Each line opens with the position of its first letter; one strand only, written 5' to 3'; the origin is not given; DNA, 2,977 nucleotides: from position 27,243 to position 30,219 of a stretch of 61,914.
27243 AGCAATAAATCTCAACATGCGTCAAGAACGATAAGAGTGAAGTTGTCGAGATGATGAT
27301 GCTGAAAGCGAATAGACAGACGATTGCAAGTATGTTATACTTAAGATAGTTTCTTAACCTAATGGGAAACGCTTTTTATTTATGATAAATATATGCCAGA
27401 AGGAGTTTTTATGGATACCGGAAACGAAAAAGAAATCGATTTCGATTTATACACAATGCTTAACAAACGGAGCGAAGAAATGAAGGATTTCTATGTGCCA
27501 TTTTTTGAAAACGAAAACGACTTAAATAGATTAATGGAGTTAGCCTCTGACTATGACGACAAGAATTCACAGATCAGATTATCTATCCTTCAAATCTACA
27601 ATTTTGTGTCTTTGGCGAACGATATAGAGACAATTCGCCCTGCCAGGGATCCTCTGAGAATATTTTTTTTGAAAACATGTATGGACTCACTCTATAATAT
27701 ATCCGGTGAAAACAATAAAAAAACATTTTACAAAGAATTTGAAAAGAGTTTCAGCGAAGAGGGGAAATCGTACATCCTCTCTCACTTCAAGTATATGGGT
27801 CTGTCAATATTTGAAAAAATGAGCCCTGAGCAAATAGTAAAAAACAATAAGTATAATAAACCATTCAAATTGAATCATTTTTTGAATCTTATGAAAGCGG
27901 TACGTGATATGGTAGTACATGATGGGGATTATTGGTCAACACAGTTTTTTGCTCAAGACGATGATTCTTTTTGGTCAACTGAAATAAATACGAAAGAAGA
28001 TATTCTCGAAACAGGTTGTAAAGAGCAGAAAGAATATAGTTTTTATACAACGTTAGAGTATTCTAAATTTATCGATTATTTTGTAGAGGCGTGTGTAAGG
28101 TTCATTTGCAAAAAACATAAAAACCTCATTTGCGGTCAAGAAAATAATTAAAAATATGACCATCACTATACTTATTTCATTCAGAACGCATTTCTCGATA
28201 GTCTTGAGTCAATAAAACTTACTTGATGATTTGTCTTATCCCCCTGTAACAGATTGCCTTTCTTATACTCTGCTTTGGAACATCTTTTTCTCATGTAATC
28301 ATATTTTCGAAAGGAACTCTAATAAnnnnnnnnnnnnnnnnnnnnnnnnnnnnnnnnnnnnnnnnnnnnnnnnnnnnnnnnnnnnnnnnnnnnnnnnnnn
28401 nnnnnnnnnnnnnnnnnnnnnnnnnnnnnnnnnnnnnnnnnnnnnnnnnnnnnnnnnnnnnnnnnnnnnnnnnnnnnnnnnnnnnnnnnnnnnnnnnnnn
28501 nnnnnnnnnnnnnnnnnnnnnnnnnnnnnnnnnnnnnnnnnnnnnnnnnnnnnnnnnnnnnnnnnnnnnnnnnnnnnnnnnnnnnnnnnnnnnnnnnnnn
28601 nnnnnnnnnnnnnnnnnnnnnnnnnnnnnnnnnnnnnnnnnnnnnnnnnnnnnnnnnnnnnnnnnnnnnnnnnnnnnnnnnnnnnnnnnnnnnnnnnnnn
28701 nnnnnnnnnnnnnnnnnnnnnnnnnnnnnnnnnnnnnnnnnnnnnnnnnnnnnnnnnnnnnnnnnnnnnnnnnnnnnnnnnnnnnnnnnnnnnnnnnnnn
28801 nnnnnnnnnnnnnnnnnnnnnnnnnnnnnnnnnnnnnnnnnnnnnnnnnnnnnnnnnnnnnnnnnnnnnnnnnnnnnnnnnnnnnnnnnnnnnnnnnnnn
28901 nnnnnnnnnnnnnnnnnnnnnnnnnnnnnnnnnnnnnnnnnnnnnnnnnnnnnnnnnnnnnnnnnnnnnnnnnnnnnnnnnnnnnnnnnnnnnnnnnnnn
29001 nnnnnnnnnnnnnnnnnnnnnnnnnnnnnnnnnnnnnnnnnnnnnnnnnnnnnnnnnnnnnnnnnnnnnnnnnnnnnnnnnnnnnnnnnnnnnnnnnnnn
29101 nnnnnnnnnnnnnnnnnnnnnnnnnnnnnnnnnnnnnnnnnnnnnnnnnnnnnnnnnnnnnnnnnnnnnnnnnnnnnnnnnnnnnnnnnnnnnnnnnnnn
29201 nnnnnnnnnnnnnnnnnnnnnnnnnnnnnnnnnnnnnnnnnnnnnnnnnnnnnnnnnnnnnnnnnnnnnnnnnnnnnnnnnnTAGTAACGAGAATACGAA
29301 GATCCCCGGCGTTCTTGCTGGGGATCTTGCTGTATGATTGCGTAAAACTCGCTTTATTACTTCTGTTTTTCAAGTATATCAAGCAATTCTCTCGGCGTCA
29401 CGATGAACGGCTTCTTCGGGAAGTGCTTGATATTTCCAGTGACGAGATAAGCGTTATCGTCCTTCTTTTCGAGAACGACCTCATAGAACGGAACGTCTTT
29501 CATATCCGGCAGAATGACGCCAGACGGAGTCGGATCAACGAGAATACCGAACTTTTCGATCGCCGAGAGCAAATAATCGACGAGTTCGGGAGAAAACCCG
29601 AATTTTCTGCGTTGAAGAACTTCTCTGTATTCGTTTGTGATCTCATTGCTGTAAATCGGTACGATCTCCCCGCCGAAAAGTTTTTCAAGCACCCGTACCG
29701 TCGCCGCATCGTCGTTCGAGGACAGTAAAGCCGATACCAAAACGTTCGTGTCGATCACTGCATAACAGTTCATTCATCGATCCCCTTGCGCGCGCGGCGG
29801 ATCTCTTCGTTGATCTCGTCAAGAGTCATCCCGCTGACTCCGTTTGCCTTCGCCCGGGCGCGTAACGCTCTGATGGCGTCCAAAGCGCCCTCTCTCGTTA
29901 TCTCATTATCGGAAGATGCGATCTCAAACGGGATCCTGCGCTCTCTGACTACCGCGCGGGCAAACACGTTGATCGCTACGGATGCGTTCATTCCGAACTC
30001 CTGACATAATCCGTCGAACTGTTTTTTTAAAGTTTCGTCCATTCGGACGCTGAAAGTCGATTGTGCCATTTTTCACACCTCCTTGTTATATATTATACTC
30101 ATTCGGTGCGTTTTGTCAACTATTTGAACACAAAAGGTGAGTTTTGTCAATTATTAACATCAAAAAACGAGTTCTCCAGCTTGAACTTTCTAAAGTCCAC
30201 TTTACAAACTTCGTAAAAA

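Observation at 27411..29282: Orphan two-gene cassette in which both products carry an R[ND]xxxH (HEPN-like) motif: candidate uncharacterised abortive-infection/defence module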

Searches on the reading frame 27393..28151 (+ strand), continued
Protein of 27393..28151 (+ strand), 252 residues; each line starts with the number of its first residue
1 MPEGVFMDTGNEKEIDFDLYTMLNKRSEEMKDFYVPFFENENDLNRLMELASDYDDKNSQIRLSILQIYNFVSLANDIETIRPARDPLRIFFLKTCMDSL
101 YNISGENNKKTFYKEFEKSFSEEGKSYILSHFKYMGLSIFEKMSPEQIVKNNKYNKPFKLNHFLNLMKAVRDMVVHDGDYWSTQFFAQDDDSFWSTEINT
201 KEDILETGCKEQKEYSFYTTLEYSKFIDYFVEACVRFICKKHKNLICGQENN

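Call 91: search_solved_structures(query=L034:7145-7963:+, max_evalue=0.001)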
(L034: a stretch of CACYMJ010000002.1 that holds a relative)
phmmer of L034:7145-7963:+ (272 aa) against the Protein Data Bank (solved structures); distinct sequences matched with E-value up to 0.001: 225 (the best 60 are shown).
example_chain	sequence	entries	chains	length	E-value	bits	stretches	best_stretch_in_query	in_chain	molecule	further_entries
9x5j_D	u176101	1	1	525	7.1e-24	88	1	49-260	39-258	Potassium voltage-gated channel subfamily KQT member 2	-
9ixz_A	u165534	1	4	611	9.4e-24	87.6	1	49-260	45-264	Isoform 3 of Potassium voltage-gated channel subfamily KQT member 2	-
9ixy_A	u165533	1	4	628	9.9e-24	87.5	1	49-260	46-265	Isoform 3 of Potassium voltage-gated channel subfamily KQT member 2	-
7cr0_A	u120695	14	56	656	1.1e-23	87.4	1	49-260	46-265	Potassium voltage-gated channel subfamily KQT member 2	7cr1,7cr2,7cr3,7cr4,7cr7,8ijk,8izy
8j02_A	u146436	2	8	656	1.1e-23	87.4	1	51-260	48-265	Potassium voltage-gated channel subfamily KQT member 2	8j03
24vi_B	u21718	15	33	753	1.3e-23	87.2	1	49-260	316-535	Green fluorescent protein,Potassium voltage-gated channel subfamily KQT member 2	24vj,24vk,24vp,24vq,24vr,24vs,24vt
22ay_A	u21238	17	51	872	1.9e-23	86.6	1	49-260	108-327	Potassium voltage-gated channel subfamily KQT member 2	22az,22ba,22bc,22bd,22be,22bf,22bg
24vl_B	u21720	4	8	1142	2.8e-23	86.1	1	50-260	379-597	Green fluorescent protein,Potassium voltage-gated channel subfamily KQT member 2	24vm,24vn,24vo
8sd3_A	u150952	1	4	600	1.7e-22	83.5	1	61-260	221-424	Potassium voltage-gated channel subfamily B member 1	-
9o10_B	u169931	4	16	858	2e-22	83.3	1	61-260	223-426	Potassium voltage-gated channel subfamily B member 1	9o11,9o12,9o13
8sda_A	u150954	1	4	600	8.4e-22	81.2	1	61-260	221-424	Potassium voltage-gated channel subfamily B member 1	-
7ej1_B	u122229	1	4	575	4.4e-21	78.9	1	129-250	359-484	Potassium voltage-gated channel subfamily A member 3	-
9j38_A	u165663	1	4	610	4.7e-21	78.8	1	48-260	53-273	Potassium voltage-gated channel subfamily KQT member 5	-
9liz_A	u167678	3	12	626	5e-21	78.7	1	48-260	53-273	Potassium voltage-gated channel subfamily KQT member 5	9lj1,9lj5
7wf3_B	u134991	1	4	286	7.2e-21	78.2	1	129-249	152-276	Potassium voltage-gated channel subfamily A member 3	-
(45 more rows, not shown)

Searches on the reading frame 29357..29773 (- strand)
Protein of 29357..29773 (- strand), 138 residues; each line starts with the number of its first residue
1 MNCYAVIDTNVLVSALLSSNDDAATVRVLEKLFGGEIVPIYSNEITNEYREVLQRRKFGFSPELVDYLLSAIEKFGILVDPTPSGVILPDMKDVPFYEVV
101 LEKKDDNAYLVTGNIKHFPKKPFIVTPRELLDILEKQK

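Call 3: search_protein_families(library=pfam, proteins=[window:29357-29773:-], max_evalue=1)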
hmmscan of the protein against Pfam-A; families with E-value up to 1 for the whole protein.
window:29357-29773:- (138 aa): 3 families
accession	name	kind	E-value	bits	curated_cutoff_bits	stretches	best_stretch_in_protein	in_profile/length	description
PF13470.12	PIN_3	-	1.7e-13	51.8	27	1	5-116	2-115/115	PIN domain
PF01850.27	PIN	-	0.039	15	23.6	1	6-55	2-47/120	PIN domain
PF08755.16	YccV-like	-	0.17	12.7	22.8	1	88-121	45-82/101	Hemimethylated DNA-binding protein YccV like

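Call 4: search_protein_families(library=padloc, proteins=[window:29357-29773:-], max_evalue=1)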
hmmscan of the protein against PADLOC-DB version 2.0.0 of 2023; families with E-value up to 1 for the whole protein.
window:29357-29773:- (138 aa): 0 families

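Call 5: search_protein_families(library=ncbifam, proteins=[window:29357-29773:-], max_evalue=1)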
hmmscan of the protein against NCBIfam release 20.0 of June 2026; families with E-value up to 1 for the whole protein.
window:29357-29773:- (138 aa): 3 families
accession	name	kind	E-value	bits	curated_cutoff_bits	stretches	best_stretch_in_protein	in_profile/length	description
TIGR00305.1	TIGR00305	equivalog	5.5e-09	36.3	29.15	1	6-113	3-108/115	putative toxin-antitoxin system toxin component, PIN family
TIGR02097.1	yccV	equivalog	0.068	13.5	38.05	1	91-117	45-74/101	heat shock protein HspQ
NF046100.1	RSP_2648_fam_PIN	equivalog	0.069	13.1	170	1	35-121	24-112/177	RSP_2648 family PIN domain-containing protein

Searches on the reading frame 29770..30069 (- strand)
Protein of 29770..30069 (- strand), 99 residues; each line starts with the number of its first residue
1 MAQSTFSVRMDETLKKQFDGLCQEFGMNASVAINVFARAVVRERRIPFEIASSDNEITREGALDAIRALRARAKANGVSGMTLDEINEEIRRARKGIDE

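Call 3: search_protein_families(library=pfam, proteins=[window:29770-30069:-], max_evalue=1)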
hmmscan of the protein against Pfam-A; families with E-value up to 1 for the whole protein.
window:29770-30069:- (99 aa): 2 families
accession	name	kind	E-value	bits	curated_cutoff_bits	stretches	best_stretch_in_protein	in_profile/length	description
PF04221.18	RelB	-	2e-11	44.1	22.4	1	5-78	3-75/82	RelB antitoxin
PF01402.27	RHH_1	-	0.061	13.7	20.5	0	6-33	2-29/39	Ribbon-helix-helix protein, copG family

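Call 4: search_protein_families(library=padloc, proteins=[window:29770-30069:-], max_evalue=1)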
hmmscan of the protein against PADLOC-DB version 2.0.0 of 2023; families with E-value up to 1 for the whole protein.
window:29770-30069:- (99 aa): 0 families

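Call 5: search_protein_families(library=ncbifam, proteins=[window:29770-30069:-], max_evalue=1)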
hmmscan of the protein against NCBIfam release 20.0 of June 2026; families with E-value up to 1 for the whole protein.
window:29770-30069:- (99 aa): 4 families
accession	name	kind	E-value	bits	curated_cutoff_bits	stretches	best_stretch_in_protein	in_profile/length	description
TIGR02384.1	RelB_DinJ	subfamily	1.1e-15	57.6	45.65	1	1-69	1-68/85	type II toxin-antitoxin system RelB/DinJ family antitoxin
NF050811.1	RelB_ParD_antitoxin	subfamily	8.6e-06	25.9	60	1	9-73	2-63/83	type II toxin-antitoxin system RelB/ParD family antitoxin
NF008412.0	PRK11235.1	equivalog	0.015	15.5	96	1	4-56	2-54/80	type II toxin-antitoxin system RelB/DinJ family antitoxin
NF003381.0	PRK04460.1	equivalog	0.035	14.2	105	1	5-45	6-47/139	nickel-responsive transcriptional regulator NikR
